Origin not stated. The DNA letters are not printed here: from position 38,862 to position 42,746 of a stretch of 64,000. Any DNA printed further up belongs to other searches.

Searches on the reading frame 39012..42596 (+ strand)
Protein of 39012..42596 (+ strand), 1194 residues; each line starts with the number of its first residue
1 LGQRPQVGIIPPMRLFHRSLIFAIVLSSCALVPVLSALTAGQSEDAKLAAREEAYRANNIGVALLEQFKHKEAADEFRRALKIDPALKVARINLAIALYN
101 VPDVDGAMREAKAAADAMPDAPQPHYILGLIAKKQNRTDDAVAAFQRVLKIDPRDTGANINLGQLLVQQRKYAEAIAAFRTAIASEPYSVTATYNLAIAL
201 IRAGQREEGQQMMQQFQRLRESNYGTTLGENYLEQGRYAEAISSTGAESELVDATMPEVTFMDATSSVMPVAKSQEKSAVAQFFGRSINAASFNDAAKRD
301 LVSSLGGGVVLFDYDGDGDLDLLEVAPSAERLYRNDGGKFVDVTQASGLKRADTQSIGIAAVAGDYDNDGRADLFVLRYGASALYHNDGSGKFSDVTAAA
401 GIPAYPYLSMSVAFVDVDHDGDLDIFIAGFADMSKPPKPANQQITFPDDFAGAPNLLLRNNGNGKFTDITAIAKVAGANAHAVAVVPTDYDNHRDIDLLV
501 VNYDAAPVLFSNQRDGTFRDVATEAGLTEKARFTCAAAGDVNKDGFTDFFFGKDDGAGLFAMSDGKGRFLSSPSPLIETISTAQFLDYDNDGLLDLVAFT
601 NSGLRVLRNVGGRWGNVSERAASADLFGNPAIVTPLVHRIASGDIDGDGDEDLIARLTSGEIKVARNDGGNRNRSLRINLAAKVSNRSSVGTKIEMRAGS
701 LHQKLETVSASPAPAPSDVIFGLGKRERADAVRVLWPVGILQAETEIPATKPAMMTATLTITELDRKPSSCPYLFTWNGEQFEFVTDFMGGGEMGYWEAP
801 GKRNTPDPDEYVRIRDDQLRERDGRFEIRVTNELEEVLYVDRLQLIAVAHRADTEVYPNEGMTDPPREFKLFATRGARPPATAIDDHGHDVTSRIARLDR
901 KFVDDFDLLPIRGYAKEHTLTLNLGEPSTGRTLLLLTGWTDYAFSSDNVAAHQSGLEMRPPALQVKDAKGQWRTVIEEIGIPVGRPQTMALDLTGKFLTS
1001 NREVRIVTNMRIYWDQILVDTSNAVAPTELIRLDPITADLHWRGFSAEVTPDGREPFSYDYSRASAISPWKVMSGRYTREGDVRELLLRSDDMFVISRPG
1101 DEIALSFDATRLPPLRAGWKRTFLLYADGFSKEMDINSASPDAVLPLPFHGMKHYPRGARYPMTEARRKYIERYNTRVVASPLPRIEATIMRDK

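Call 41: search_protein_families(library=pfam, proteins=[window:39012-42596:+], max_evalue=0.00001)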
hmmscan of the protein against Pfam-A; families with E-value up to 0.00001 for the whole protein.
window:39012-42596:+ (1194 aa): 19 families
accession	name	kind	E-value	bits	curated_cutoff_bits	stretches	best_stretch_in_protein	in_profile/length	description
PF13517.12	FG-GAP_3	-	3.8e-43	146.4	26.9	4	365-427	1-61/61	FG-GAP-like repeat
PF07719.23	TPR_2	-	1.9e-21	74.8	27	0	124-155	3-34/34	Tetratricopeptide repeat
PF00515.34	TPR_1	-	8.2e-19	67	27.8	0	125-155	4-34/34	Tetratricopeptide repeat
PF14559.12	TPR_19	-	2.3e-18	66.7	25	1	166-215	1-50/68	Tetratricopeptide repeat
PF13181.12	TPR_8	-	1.1e-16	60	25.7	0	125-154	4-33/34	Tetratricopeptide repeat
PF13432.12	TPR_16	-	1.5e-16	60.9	32.7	1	161-204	2-45/65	Tetratricopeptide repeat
PF13414.12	TPR_11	-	1.2e-12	47.7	26.8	0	131-169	3-41/42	TPR repeat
PF01839.29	FG-GAP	-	9.9e-12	44.9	22.1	0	640-655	5-20/37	FG-GAP repeat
PF24575.1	TPR_Slam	-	3.5e-11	43.9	35.2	0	165-211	56-102/104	Surface lipoprotein assembly modifier, N-terminal TPR repeats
PF13431.12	TPR_17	-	1.8e-10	40.7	24.4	0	144-177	1-34/34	Tetratricopeptide repeat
PF23914.1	TPR_CcmH_CycH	-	6.8e-10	39.4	42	1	150-244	44-143/158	Cytochrome c-type biogenesis protein H TPR domain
PF13174.12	TPR_6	-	3.6e-09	37.1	26.3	0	126-153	4-31/33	Tetratricopeptide repeat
PF13428.12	TPR_14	-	3.6e-09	36.9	23.5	0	125-165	4-44/44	Tetratricopeptide repeat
PF13424.12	TPR_12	-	9.6e-09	35.8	30.1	0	57-84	48-75/77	Tetratricopeptide repeat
PF13371.12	TPR_9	-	7.9e-08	32.6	35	1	130-192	3-65/73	Tetratricopeptide repeat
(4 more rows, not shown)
